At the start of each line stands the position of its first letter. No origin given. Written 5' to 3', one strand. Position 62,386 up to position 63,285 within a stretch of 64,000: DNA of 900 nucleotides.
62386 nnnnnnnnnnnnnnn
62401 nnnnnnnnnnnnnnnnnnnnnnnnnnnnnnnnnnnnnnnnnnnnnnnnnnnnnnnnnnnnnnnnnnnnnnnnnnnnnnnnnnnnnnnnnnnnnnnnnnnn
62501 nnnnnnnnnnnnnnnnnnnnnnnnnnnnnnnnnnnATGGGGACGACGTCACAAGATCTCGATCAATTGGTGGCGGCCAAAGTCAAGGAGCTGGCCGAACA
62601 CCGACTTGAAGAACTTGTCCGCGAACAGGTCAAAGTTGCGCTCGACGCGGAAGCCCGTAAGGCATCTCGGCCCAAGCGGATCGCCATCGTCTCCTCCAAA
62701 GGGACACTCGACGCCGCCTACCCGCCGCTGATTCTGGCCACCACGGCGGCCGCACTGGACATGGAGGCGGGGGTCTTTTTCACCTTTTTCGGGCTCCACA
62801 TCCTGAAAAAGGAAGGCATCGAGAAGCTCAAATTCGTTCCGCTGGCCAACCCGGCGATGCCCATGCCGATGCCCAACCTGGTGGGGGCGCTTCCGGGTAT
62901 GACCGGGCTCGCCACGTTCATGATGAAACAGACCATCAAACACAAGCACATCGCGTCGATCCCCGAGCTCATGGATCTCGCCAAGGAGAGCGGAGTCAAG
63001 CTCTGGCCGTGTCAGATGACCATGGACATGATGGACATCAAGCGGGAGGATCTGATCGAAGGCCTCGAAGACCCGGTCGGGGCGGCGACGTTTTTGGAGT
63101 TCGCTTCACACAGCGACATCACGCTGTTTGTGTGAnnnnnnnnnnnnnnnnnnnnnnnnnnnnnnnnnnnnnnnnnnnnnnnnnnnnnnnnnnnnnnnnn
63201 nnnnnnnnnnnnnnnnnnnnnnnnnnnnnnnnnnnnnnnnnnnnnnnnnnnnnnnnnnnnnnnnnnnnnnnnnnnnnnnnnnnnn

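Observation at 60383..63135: Sulfur-carrier cluster DsrE-DsrF-DsrH-TusA-DsrE2-like with an apparently leaderless promoter, divergent from a TenA/PqqC-like gene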

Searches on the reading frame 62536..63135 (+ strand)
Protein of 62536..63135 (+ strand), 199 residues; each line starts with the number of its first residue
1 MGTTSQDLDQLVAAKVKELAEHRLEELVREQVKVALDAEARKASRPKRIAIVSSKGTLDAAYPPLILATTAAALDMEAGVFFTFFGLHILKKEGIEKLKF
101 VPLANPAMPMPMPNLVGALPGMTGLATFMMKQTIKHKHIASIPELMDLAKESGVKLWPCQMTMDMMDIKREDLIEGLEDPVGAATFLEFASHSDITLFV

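Call 5: search_protein_families(library=pfam, proteins=[window:62536-63135:+], max_evalue=0.01)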
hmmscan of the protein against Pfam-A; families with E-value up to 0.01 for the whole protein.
window:62536-63135:+ (199 aa): 2 families
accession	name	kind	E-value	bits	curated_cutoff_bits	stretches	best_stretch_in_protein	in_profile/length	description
PF13686.11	DrsE_2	-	8.6e-51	172.4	25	1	47-198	3-156/156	DsrE/DsrF/DrsH-like family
PF02635.20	DsrE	-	1.2e-08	35.5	22.7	1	47-195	1-112/116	DsrE/DsrF-like family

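Call 6: search_protein_families(library=ncbifam, proteins=[window:62536-63135:+], max_evalue=0.01)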
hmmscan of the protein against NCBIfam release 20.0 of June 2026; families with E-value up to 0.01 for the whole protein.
window:62536-63135:+ (199 aa): 1 family
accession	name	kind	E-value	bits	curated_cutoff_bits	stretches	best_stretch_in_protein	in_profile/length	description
NF047629.1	SulfCarrDsrE2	equivalog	2.5e-54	183.8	210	1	47-199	4-159/159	sulfur carrier protein DsrE2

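Call 9: find_encoding_contigs(protein=window:62536-63135:+, flank=10000, max_places=6)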
Protein window:62536-63135:+ (199 aa): no gene with exactly this product is on record in the collection.

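Call 11: find_homologous_proteins(query=window:62536-63135:+, max_evalue=0.00001)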
Query window:62536-63135:+ (199 aa): 5498 proteins with E <= 0.00001 among 6066 candidates; the best 120 are listed.
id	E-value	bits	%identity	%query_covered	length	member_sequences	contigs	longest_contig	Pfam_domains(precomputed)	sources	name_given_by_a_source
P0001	2.2e-117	407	96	100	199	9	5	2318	PF02635.21,PF13686.12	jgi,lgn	-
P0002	2.2e-115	401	95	100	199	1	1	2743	PF02635.21,PF13686.12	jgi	jgi:peroxiredoxin family protein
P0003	9.9e-115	399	93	100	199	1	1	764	PF02635.21,PF13686.12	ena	-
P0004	5.7e-111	386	87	100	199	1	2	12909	PF02635.21,PF13686.12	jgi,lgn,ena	-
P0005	1.0e-109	382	87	100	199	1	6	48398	PF02635.21,PF13686.12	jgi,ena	jgi:peroxiredoxin family protein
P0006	1.2e-109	382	87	100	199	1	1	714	PF02635.21,PF13686.12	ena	-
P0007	1.7e-109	382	86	100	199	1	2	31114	PF02635.21,PF13686.12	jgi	jgi:peroxiredoxin family protein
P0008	2.4e-109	381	89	100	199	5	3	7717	PF02635.21,PF13686.12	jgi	jgi:peroxiredoxin family protein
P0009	5.0e-109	380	86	100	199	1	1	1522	PF02635.21,PF13686.12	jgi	-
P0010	9.3e-109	379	86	100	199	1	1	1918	PF02635.21,PF13686.12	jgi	jgi:peroxiredoxin family protein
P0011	1.3e-108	379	85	100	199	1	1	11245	PF02635.21,PF13686.12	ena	-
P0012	2.8e-108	378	85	100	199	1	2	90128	PF02635.21,PF13686.12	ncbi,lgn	-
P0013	6.1e-108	377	86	100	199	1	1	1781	PF02635.21,PF13686.12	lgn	-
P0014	8.9e-108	376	86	100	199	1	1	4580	PF02635.21,PF13686.12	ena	-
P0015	2.3e-107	375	85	100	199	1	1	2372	PF02635.21,PF13686.12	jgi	-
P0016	2.5e-107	375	88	100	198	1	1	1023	PF02635.21,PF13686.12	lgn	-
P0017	3.3e-107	374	85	100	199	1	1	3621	PF02635.21,PF13686.12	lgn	-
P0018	4.0e-107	374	87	100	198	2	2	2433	PF02635.21,PF13686.12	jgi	jgi:peroxiredoxin family protein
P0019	6.0e-107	373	86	100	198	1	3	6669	PF02635.21,PF13686.12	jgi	jgi:peroxiredoxin family protein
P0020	6.8e-107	373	86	100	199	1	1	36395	PF02635.21,PF13686.12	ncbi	-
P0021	3.0e-106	371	87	100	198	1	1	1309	PF02635.21,PF13686.12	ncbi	-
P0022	3.3e-106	371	86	100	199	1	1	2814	PF02635.21,PF13686.12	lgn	-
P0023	3.5e-106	371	85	100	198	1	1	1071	PF02635.21,PF13686.12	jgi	jgi:peroxiredoxin family protein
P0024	6.8e-106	370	86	100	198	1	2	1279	PF02635.21,PF13686.12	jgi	jgi:peroxiredoxin family protein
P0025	6.9e-106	370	85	100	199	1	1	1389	PF02635.21,PF13686.12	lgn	-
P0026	7.1e-106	370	87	100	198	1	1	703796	PF02635.21,PF13686.12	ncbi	ncbi:MAG: DsrE/DsrF/DrsH-like family protein [Nitrospirota bacterium]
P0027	9.3e-106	369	86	100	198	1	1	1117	PF02635.21,PF13686.12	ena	-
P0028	1.2e-105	369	86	100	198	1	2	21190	PF02635.21,PF13686.12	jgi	jgi:peroxiredoxin family protein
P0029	1.6e-105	369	86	100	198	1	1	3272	PF02635.21,PF13686.12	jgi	jgi:peroxiredoxin family protein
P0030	3.3e-105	368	86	100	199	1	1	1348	PF02635.21,PF13686.12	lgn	-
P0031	3.4e-105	368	84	100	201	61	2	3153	PF02635.21,PF13686.12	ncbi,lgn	-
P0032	4.4e-105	367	85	100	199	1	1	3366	PF02635.21,PF13686.12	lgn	-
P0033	7.4e-105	367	85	98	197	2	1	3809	PF02635.21,PF13686.12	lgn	-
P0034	7.8e-105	366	85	100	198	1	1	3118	PF02635.21,PF13686.12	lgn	-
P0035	8.8e-105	366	85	100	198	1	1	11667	PF02635.21,PF13686.12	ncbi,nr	ncbi:MAG TPA: DsrE/DsrF/DrsH-like family protein [Nitrospiria bacterium]|nr:DsrE/DsrF/DrsH-like fami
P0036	2.0e-104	365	84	100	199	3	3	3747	PF02635.21,PF13686.12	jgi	jgi:peroxiredoxin family protein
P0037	2.2e-104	365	85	100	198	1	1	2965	PF02635.21,PF13686.12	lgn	-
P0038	2.4e-104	365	86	100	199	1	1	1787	PF02635.21,PF13686.12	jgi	jgi:peroxiredoxin family protein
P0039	8.0e-104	363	84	98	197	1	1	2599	PF02635.21,PF13686.12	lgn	-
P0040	1.5e-103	362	85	100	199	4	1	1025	PF02635.21,PF13686.12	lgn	-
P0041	2.1e-103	362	84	100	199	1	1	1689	PF02635.21,PF13686.12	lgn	-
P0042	3.0e-103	361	84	100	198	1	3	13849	PF02635.21,PF13686.12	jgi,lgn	jgi:peroxiredoxin family protein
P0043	3.4e-103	361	85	98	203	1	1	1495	PF02635.21,PF13686.12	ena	-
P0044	3.7e-102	358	81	100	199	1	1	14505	PF02635.21,PF13686.12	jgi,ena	-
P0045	5.1e-102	357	83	100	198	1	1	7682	PF02635.21,PF13686.12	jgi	jgi:peroxiredoxin family protein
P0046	8.1e-102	357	83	100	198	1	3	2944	PF02635.21,PF13686.12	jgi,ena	jgi:peroxiredoxin family protein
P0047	1.1e-101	356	83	100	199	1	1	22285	PF02635.21,PF13686.12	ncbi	-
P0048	3.5e-101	355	82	100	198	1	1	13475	PF02635.21,PF13686.12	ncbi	-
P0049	8.7e-101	353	86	94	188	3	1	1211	PF02635.21,PF13686.12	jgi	jgi:peroxiredoxin family protein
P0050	9.0e-101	353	84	100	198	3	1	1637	PF02635.21,PF13686.12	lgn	-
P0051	1.9e-100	352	81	98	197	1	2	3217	PF02635.21,PF13686.12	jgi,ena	-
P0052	2.1e-91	323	87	87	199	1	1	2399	PF02635.21,PF13686.12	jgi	jgi:peroxiredoxin family protein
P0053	6.6e-84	298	71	95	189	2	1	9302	PF02635.21,PF13686.12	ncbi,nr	ncbi:MAG: DsrE/DsrF/DrsH-like family protein [Betaproteobacteria bacterium]|nr:DsrE/DsrF/DrsH-like f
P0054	4.0e-80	286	89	74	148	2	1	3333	PF02635.21,PF13686.12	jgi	jgi:peroxiredoxin family protein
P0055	5.7e-77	276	71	90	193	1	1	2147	PF02635.21,PF13686.12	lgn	-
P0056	7.5e-74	266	68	90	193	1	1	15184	PF02635.21,PF13686.12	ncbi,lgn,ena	-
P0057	8.6e-74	265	67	93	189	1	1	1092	PF02635.21,PF13686.12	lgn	-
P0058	3.9e-73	263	68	90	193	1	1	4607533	PF02635.21,PF13686.12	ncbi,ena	-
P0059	6.1e-73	263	61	100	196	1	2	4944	PF02635.21,PF13686.12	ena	-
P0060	7.7e-73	262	68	90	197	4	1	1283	PF02635.21,PF13686.12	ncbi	ncbi:MAG TPA: DsrE/DsrF/DrsH-like family protein [Candidatus Manganitrophaceae bacterium]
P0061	8.4e-73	262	63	96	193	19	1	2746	PF02635.21,PF13686.12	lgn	-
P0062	1.4e-72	261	68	93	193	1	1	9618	PF02635.21,PF13686.12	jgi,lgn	jgi:peroxiredoxin family protein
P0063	3.7e-72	260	64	98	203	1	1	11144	PF02635.21,PF13686.12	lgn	-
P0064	4.8e-72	260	65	96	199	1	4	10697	PF02635.21,PF13686.12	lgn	-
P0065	1.6e-71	258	67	90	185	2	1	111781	PF02635.21,PF13686.12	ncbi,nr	ncbi:MAG: DsrE/DsrF/DrsH-like family protein [Nitrospirae bacterium]|nr:DsrE/DsrF/DrsH-like family p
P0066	2.7e-71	257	62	99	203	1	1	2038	PF02635.21,PF13686.12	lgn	-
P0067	2.8e-71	257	69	89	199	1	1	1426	PF02635.21,PF13686.12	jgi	jgi:peroxiredoxin family protein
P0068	2.9e-71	257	62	99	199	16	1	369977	PF02635.21,PF13686.12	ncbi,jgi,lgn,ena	-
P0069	4.2e-71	257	61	97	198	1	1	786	PF02635.21,PF13686.12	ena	-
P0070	4.4e-71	257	65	99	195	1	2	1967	PF02635.21,PF13686.12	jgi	-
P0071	4.7e-71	256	60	99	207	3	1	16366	PF02635.21,PF13686.12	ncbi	-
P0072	5.0e-71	256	68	89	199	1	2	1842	PF02635.21,PF13686.12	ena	-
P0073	5.0e-71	256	64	99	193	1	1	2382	PF02635.21,PF13686.12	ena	-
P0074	5.6e-71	256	65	96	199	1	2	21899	PF02635.21,PF13686.12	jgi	jgi:peroxiredoxin family protein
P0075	5.7e-71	256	64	99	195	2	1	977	PF02635.21,PF13686.12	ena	-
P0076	7.7e-71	256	61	100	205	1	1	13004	PF02635.21,PF13686.12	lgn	-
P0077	9.9e-71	255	65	96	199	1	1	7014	PF02635.21,PF13686.12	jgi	jgi:peroxiredoxin family protein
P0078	1.0e-70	255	61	99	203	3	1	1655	PF02635.21,PF13686.12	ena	-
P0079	1.1e-70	255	61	99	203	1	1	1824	PF02635.21,PF13686.12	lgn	-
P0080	1.1e-70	255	61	99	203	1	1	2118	PF02635.21,PF13686.12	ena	-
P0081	1.1e-70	255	84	63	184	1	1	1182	PF02635.21,PF13686.12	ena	-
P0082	1.2e-70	255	64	96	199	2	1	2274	PF02635.21,PF13686.12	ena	-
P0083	1.6e-70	255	61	99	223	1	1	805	PF02635.21,PF13686.12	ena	-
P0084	3.5e-70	254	63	100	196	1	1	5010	PF02635.21,PF13686.12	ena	-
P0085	3.9e-70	253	63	96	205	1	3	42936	PF02635.21,PF13686.12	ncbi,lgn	-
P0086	5.2e-70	253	62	99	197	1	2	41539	PF02635.21,PF13686.12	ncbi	-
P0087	5.3e-70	253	61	97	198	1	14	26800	PF02635.21,PF13686.12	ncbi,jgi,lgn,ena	ncbi:MAG TPA: DsrE/DsrF/DrsH-like family protein [Nitrospiria bacterium]|jgi:peroxiredoxin family pr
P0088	6.0e-70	253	60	100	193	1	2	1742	PF02635.21,PF13686.12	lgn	-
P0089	6.4e-70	253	66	90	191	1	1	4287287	PF02635.21,PF13686.12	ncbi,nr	ncbi:MAG: DsrE/DsrF/DrsH-like family protein [Candidatus Manganitrophus sp. SB1]|nr:DsrE/DsrF/DrsH-l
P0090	7.1e-70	253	64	97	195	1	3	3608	PF02635.21,PF13686.12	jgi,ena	-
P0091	7.2e-70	253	67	90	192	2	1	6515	PF02635.21,PF13686.12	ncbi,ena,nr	ncbi:MAG TPA: DsrE/DsrF/DrsH-like family protein [Candidatus Manganitrophaceae bacterium]|nr:DsrE/Ds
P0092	7.8e-70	252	64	97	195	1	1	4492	PF02635.21,PF13686.12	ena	-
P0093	8.1e-70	252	66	94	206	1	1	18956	PF02635.21,PF13686.12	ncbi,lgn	-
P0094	8.4e-70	252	63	99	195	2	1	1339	PF02635.21,PF13686.12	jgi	jgi:peroxiredoxin family protein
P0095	9.6e-70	252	64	99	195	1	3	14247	PF02635.21,PF13686.12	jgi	-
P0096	1.2e-69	252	64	97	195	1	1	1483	PF02635.21,PF13686.12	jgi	jgi:peroxiredoxin family protein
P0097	1.6e-69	251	63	99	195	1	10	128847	PF02635.21,PF13686.12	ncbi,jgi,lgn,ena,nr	ncbi:MAG TPA: DsrE/DsrF/DrsH-like family protein [Nitrospiria bacterium]|jgi:peroxiredoxin family pr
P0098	1.7e-69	251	58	99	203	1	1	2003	PF02635.21,PF13686.12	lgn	-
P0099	2.1e-69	251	62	98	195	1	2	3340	PF02635.21,PF13686.12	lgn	-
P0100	2.4e-69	251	62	99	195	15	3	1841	PF02635.21,PF13686.12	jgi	jgi:peroxiredoxin family protein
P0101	2.6e-69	251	63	97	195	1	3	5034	PF02635.21,PF13686.12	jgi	jgi:peroxiredoxin family protein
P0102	3.0e-69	251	63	99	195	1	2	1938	PF02635.21,PF13686.12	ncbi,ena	-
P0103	3.4e-69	250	63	97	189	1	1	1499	PF02635.21,PF13686.12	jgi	jgi:peroxiredoxin family protein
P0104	3.7e-69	250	64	97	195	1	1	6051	PF02635.21,PF13686.12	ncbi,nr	ncbi:MAG: DsrE/DsrF/DrsH-like family protein [Nitrospirae bacterium]|nr:DsrE/DsrF/DrsH-like family p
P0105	3.7e-69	250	60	99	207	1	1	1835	PF02635.21,PF13686.12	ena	-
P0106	3.8e-69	250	61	99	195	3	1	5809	PF02635.21,PF13686.12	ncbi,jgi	jgi:peroxiredoxin family protein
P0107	3.9e-69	250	64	94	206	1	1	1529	PF02635.21,PF13686.12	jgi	jgi:peroxiredoxin family protein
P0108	3.9e-69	250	63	99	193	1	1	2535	PF02635.21,PF13686.12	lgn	-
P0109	5.5e-69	250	61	99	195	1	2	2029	PF02635.21,PF13686.12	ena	-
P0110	6.7e-69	249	59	99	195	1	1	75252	PF02635.21,PF13686.12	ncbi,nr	ncbi:MAG: DsrE/DsrF/DrsH-like family protein [Nitrospirae bacterium]|nr:DsrE/DsrF/DrsH-like family p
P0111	6.9e-69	249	65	90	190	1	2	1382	PF02635.21,PF13686.12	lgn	-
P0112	6.9e-69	249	60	99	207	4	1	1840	PF02635.21,PF13686.12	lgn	-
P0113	7.6e-69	249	63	99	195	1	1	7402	PF02635.21,PF13686.12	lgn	-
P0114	7.7e-69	249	59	98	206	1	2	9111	PF02635.21,PF13686.12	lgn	-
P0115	8.2e-69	249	62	99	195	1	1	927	PF02635.21,PF13686.12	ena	-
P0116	1.1e-68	249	63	99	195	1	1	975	PF02635.21,PF13686.12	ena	-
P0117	1.1e-68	249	63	99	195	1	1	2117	PF02635.21,PF13686.12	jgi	-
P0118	1.2e-68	249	61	100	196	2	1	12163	PF02635.21,PF13686.12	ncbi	ncbi:MAG: DsrE/DsrF/DrsH-like family protein [Nitrospirota bacterium]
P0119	1.3e-68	248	62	99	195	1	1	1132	PF02635.21,PF13686.12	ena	-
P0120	1.4e-68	248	58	100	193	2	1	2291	PF02635.21,PF13686.12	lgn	-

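Call 12: find_encoding_contigs(protein=P0026, flank=10000, max_places=2)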
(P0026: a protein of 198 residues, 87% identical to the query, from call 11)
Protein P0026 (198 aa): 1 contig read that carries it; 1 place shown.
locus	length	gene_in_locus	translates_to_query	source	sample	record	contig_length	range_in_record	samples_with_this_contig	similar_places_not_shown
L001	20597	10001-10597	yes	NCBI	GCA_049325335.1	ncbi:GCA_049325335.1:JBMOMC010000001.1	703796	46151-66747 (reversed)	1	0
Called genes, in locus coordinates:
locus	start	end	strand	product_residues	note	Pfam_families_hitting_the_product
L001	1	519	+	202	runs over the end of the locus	PF03352:Adenine_glyco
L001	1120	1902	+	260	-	PF01435:Peptidase_M48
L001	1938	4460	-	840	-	PF13567:DUF4131, PF03772:Competence, PF00753:Lactamase_B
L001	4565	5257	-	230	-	PF09699:Paired_CXXCH_1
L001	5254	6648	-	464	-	PF02878:PGM_PMM_I, PF02879:PGM_PMM_II, PF02880:PGM_PMM_III, PF00408:PGM_PMM_IV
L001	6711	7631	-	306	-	PF00892:EamA (weak)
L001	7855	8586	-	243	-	PF14518:Haem_oxygenas_2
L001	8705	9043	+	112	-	PF02635:DsrE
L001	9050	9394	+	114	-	-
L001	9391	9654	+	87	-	-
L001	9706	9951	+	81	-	PF01206:TusA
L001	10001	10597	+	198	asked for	PF13686:DrsE_2, PF02635:DsrE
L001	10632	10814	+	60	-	-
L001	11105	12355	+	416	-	PF07498:Rho_N, PF07497:Rho_RNA_bind, PF00006:ATP-synt_ab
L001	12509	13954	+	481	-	PF01266:DAO, PF01593:Amino_oxidase, PF01946:Thi4 (weak), PF07992:Pyr_redox_2 (faint), PF13450:NAD_binding_8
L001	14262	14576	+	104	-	PF00829:Ribosomal_L21p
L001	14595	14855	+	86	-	PF01016:Ribosomal_L27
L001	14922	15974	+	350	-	PF01018:GTP1_OBG, PF01926:MMR_HSR1, PF02421:FeoB_N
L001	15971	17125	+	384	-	PF00696:AA_kinase, PF01472:PUA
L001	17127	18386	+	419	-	PF00171:Aldedh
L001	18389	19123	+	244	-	PF01467:CTP_transf_like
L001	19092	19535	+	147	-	PF02410:RsfS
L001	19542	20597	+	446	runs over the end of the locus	PF20308:TPR-S (faint), PF07719:TPR_2 (faint), PF13174:TPR_6 (faint), PF13428:TPR_14 (faint), PF24575:TPR_Slam (faint), PF14559:TPR_19 (weak), PF14559:TPR_19, PF18073:Zn_ribbon_LapB (weak), +14 more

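Call 13: find_encoding_contigs(protein=P0058, flank=10000, max_places=2)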
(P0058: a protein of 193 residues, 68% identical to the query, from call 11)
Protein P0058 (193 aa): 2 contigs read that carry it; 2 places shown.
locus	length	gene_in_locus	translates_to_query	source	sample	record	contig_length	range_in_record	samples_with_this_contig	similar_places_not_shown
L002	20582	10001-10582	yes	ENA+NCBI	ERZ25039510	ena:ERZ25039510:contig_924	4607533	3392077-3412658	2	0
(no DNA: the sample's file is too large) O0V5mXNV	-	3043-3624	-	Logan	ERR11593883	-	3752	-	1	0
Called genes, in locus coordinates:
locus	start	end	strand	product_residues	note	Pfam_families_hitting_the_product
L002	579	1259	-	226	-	PF01381:HTH_3, PF12844:HTH_19, PF13560:HTH_31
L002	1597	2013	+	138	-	-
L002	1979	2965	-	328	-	PF01479:S4, PF00849:PseudoU_synth_2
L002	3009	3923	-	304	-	-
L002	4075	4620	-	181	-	PF01252:Peptidase_A8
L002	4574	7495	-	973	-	PF00133:tRNA-synt_1, PF01406:tRNA-synt_1e (faint), PF09334:tRNA-synt_1g, PF13603:tRNA-synt_1_2, PF09334:tRNA-synt_1g (weak), PF01921:tRNA-synt_1f (weak), PF08264:Anticodon_1, PF06827:zf-FPG_IleRS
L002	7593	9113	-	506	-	PF01743:PolyA_pol, PF01966:HD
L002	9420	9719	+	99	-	-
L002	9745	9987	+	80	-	PF01206:TusA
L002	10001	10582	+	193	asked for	PF02635:DsrE (weak), PF13686:DrsE_2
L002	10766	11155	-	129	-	PF13473:Cupredoxin_1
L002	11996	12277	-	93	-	PF07238:PilZ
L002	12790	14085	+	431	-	-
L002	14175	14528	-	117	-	PF01814:Hemerythrin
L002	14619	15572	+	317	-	PF12760:Zn_ribbon_IS1595, PF12762:DDE_Tnp_IS1595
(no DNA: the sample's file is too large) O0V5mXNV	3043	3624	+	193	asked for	PF02635:DsrE (weak), PF13686:DrsE_2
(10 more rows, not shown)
